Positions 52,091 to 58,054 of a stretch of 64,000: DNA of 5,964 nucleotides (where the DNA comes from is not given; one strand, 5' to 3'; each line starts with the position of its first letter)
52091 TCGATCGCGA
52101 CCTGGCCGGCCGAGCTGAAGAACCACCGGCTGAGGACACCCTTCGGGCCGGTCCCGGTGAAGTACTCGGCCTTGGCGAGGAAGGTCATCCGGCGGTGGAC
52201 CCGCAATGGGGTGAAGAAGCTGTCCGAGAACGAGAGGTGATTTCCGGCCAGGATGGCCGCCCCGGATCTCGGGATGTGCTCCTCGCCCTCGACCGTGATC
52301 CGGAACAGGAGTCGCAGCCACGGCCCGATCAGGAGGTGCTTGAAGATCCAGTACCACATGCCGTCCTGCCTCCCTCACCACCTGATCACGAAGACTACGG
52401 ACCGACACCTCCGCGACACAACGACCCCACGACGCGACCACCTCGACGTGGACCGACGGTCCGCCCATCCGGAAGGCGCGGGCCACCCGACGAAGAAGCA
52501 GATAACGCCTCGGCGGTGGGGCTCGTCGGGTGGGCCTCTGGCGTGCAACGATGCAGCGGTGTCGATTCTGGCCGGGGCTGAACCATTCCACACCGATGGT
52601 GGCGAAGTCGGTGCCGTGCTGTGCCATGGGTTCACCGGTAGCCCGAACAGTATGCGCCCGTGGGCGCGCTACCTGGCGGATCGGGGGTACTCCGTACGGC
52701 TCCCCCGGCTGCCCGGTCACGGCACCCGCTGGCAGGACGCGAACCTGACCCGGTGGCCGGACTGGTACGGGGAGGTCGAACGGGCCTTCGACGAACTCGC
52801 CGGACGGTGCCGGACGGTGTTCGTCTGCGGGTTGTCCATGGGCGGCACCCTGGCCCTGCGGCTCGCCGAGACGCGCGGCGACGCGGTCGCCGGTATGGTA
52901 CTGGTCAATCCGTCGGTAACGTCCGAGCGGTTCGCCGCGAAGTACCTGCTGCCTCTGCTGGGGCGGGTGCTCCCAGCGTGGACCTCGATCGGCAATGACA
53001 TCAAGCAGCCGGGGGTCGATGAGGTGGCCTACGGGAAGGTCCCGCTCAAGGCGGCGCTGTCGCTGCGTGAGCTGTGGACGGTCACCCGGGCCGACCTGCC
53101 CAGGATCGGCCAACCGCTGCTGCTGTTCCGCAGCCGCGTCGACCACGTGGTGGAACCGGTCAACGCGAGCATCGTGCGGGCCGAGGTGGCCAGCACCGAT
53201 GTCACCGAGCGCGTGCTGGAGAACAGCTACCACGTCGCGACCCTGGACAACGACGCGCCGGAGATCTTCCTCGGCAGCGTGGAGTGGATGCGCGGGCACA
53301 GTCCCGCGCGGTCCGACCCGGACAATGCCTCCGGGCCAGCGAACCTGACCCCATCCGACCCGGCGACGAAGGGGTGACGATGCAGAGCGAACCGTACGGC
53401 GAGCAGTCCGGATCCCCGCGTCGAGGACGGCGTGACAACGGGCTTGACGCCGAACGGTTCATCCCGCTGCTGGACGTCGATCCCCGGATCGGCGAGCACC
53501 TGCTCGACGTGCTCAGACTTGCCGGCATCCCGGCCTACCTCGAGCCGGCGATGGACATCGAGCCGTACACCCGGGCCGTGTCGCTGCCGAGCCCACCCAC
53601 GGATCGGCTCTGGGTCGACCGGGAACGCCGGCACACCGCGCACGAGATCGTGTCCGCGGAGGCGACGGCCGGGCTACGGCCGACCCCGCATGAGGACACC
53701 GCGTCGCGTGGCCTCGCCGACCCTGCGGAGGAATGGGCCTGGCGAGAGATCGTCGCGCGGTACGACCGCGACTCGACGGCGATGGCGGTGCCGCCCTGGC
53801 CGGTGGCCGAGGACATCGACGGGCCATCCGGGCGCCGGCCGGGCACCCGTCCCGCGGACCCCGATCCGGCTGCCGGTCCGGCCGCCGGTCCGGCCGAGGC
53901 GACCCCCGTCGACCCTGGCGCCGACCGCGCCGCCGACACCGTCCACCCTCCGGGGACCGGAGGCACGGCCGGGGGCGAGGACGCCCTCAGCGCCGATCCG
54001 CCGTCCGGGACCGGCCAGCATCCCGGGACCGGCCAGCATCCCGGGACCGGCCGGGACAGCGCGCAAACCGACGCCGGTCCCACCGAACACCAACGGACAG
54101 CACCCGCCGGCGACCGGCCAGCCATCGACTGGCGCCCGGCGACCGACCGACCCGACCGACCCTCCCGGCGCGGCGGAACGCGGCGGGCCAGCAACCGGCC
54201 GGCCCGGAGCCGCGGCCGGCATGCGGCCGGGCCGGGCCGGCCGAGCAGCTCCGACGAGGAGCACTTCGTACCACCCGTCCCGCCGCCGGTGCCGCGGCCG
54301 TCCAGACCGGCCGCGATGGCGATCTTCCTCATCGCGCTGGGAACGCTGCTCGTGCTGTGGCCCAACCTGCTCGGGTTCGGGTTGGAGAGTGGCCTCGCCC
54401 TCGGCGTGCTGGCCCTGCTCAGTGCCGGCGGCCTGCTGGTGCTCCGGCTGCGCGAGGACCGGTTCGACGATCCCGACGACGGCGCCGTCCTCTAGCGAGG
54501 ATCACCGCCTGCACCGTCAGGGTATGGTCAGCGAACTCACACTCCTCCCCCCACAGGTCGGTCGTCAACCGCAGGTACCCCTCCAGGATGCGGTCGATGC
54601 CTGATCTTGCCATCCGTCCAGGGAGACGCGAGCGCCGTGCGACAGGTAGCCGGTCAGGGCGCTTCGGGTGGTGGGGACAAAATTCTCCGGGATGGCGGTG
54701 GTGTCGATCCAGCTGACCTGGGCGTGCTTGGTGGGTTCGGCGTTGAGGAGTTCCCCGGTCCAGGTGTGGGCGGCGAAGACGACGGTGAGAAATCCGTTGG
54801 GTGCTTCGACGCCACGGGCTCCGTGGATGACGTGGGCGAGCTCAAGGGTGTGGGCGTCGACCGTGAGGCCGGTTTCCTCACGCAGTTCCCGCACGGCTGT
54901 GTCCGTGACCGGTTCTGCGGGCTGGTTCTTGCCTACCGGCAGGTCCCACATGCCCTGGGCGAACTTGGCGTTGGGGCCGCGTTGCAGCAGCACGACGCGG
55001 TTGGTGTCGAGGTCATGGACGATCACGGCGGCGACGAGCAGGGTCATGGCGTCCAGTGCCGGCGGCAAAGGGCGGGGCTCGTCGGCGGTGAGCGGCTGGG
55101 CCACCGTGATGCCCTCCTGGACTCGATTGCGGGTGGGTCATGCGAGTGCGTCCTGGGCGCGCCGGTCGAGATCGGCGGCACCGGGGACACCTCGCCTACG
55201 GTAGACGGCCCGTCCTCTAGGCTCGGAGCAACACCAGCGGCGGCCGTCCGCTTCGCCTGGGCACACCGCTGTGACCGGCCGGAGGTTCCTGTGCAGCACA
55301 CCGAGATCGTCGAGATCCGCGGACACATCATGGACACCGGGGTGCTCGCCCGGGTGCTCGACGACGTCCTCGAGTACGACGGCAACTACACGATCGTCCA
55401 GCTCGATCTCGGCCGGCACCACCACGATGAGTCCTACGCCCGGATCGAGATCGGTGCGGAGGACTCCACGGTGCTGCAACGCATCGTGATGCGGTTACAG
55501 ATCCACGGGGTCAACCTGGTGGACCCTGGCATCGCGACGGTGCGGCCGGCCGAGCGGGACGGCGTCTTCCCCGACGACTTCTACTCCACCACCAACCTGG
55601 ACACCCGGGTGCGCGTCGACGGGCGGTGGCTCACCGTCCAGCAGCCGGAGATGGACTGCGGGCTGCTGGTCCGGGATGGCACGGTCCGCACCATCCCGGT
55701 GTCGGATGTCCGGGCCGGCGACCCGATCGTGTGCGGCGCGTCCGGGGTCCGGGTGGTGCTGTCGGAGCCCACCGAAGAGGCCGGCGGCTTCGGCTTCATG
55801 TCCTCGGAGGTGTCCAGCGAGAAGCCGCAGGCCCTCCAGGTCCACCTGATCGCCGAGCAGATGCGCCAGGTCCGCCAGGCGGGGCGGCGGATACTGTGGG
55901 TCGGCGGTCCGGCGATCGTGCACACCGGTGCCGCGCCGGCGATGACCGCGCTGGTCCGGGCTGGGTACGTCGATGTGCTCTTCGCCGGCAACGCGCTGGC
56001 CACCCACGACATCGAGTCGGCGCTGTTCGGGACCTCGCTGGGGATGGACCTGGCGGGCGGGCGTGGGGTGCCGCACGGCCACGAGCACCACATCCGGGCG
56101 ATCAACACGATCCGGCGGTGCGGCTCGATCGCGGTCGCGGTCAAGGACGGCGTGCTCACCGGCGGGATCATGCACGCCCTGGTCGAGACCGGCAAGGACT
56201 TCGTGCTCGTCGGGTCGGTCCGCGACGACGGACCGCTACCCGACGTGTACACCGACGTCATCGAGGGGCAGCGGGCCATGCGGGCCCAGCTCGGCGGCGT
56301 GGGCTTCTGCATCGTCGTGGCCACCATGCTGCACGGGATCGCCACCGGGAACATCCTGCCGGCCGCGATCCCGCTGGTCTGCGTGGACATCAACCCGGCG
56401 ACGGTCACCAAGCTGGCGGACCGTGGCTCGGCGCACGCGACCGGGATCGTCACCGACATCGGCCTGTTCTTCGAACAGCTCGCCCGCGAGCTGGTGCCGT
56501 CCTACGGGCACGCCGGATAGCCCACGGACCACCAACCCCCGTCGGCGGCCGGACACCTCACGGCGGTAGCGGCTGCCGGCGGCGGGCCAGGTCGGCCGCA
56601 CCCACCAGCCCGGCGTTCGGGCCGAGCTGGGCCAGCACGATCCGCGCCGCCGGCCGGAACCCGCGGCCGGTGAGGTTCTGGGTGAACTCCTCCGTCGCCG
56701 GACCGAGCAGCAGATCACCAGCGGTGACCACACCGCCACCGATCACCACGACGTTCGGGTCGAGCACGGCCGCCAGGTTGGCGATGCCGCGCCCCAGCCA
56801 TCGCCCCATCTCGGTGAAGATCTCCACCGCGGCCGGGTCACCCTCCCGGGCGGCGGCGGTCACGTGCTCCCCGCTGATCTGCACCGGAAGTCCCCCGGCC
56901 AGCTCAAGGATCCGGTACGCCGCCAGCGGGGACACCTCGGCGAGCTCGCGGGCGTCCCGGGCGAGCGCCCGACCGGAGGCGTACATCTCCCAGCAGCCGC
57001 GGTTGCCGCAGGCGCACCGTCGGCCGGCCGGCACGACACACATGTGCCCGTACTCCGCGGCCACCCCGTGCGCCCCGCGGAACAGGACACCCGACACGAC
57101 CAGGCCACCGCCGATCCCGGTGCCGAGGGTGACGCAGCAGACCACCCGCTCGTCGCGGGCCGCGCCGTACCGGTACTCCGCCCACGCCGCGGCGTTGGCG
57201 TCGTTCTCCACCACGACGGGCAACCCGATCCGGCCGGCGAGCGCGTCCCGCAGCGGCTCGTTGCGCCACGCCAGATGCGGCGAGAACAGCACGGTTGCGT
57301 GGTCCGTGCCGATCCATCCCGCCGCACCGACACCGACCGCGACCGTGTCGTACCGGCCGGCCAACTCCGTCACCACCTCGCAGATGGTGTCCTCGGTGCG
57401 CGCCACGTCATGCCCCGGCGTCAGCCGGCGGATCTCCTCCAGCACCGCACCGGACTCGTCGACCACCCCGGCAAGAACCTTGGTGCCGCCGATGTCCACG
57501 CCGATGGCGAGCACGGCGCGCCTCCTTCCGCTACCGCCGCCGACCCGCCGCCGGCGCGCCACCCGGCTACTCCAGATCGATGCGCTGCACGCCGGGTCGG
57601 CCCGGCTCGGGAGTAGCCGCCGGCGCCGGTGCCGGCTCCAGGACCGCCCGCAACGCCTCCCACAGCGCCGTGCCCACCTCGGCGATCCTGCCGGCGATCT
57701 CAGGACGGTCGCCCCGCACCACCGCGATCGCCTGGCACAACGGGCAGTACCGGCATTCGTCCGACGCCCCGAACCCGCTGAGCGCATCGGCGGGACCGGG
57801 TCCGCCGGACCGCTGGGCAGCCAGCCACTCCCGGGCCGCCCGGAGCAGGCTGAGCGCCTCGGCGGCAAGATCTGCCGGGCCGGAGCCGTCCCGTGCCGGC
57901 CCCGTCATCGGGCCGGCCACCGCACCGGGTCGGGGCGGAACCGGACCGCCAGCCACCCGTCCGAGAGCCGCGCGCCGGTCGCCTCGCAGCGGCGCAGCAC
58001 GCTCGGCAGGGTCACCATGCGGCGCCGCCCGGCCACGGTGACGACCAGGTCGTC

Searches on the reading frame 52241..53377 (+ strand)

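Call 87: search_protein_families(library=pfam, proteins=[window:52241-53377:+], max_evalue=0.0001)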
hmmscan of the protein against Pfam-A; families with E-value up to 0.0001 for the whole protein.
window:52241-53377:+ (378 aa): 3 families
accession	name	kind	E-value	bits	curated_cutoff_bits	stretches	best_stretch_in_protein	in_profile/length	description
PF12146.15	Hydrolase_4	-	6.1e-21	75.2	27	1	126-336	8-237/239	Serine aminopeptidase, S33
PF12697.13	Abhydrolase_6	-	1.2e-17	65.8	26.3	1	126-337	2-211/217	Alpha/beta hydrolase family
PF00561.26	Abhydrolase_1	-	1.4e-14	54.8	25.8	1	126-237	4-117/245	alpha/beta hydrolase fold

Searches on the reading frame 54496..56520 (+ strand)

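Call 87: search_protein_families(library=pfam, proteins=[window:54496-56520:+], max_evalue=0.0001)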
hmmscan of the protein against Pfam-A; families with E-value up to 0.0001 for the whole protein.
window:54496-56520:+ (674 aa): 3 families
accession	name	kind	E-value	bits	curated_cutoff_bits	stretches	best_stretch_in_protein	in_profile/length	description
PF21570.3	ArgZ-like_C_2nd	-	6.5e-96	320.5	27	1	452-662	3-213/213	Arginine dihydrolase ArgZ-like, C-terminal, Rossmann fold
PF04455.17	Saccharop_dh_N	-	1.3e-31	109.4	23.5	1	270-367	2-99/100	LOR/SDH bifunctional enzyme conserved region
PF21571.2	ArgZ-like_C_1st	-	6.4e-24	84.2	27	1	370-447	2-82/84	Arginine dihydrolase ArgZ-like, C-terminal, first region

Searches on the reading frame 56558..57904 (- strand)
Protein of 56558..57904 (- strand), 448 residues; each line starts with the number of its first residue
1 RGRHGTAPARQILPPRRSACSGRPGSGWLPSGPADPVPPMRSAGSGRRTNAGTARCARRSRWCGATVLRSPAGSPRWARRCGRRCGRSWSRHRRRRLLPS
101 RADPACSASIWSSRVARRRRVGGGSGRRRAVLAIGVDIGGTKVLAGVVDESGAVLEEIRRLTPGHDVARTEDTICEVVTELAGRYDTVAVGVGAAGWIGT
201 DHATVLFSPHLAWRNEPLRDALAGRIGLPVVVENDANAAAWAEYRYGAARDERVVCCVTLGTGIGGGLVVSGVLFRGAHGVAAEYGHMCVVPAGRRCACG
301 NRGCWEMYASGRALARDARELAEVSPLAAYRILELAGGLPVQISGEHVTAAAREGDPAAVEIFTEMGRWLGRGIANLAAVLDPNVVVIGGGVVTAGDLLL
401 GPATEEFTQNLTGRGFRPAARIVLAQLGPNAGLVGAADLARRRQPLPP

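Call 87: search_protein_families(library=pfam, proteins=[window:56558-57904:-], max_evalue=0.0001)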
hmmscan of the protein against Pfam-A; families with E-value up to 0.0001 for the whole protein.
window:56558-57904:- (448 aa): 2 families
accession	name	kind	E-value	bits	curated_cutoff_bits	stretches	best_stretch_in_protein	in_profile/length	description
PF00480.26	ROK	-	9.6e-78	262.1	22.9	1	134-442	2-293/294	ROK family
PF02685.22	Glucokinase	-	9.7e-05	22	22.1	0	137-441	4-312/314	Glucokinase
